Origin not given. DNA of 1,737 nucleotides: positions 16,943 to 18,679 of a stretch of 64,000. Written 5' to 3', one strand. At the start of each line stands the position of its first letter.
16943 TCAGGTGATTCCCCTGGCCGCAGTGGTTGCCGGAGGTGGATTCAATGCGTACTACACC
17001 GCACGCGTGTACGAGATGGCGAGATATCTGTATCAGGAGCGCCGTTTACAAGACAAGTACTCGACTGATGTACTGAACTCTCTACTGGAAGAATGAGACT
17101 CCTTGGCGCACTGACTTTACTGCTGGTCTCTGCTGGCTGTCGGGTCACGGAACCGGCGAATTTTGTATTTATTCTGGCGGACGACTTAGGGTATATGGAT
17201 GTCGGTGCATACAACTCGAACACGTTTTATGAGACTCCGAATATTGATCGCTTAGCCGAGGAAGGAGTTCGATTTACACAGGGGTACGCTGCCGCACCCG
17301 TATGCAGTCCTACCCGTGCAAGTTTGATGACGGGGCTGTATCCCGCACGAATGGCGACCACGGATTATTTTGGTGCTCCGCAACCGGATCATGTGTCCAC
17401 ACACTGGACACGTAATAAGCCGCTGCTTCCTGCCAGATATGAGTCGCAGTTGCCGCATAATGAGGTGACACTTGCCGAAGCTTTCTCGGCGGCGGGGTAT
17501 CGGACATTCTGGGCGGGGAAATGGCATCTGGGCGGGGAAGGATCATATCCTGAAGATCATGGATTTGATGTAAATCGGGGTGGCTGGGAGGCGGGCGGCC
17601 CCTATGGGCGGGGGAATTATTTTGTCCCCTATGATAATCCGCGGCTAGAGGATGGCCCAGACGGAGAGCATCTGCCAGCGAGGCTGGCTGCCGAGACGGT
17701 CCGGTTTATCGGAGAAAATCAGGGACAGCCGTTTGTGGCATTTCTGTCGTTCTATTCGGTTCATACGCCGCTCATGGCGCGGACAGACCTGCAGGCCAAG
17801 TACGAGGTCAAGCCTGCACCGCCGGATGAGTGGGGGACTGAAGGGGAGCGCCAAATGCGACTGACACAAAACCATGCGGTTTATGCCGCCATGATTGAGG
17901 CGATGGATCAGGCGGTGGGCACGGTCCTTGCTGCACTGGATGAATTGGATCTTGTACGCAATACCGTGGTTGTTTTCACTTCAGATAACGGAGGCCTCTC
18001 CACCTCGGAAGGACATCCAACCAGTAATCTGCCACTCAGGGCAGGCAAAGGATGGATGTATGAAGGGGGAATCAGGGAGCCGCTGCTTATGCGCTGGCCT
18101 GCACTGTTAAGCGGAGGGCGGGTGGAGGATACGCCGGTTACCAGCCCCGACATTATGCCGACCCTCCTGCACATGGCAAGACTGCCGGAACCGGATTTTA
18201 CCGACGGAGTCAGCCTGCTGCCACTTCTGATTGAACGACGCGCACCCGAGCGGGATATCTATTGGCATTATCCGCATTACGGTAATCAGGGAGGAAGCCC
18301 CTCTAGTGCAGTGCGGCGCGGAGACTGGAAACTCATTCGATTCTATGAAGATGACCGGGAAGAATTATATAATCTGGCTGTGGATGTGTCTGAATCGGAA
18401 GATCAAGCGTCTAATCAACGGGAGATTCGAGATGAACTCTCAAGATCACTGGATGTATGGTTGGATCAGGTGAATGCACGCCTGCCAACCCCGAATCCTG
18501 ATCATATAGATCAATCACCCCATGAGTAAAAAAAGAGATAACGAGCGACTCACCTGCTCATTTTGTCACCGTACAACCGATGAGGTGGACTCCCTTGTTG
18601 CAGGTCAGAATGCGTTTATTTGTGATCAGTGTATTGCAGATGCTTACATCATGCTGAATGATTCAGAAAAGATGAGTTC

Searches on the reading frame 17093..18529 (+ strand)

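Call 72: search_protein_families(library=pfam, proteins=[window:17093-18529:+], max_evalue=0.00001)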
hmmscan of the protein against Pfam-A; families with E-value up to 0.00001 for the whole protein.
window:17093-18529:+ (478 aa): 3 families
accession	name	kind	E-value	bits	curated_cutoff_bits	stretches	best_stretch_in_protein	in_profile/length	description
PF00884.28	Sulfatase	-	4e-58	197.5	25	1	23-362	2-299/301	Sulfatase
PF16347.10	SGSH_C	-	7.8e-21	75.3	29.3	1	319-453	8-148/154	N-sulphoglucosamine sulphohydrolase, C-terminal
PF01663.27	Phosphodiest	-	1.3e-08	35.3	23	0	46-86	18-59/342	Type I phosphodiesterase / nucleotide pyrophosphatase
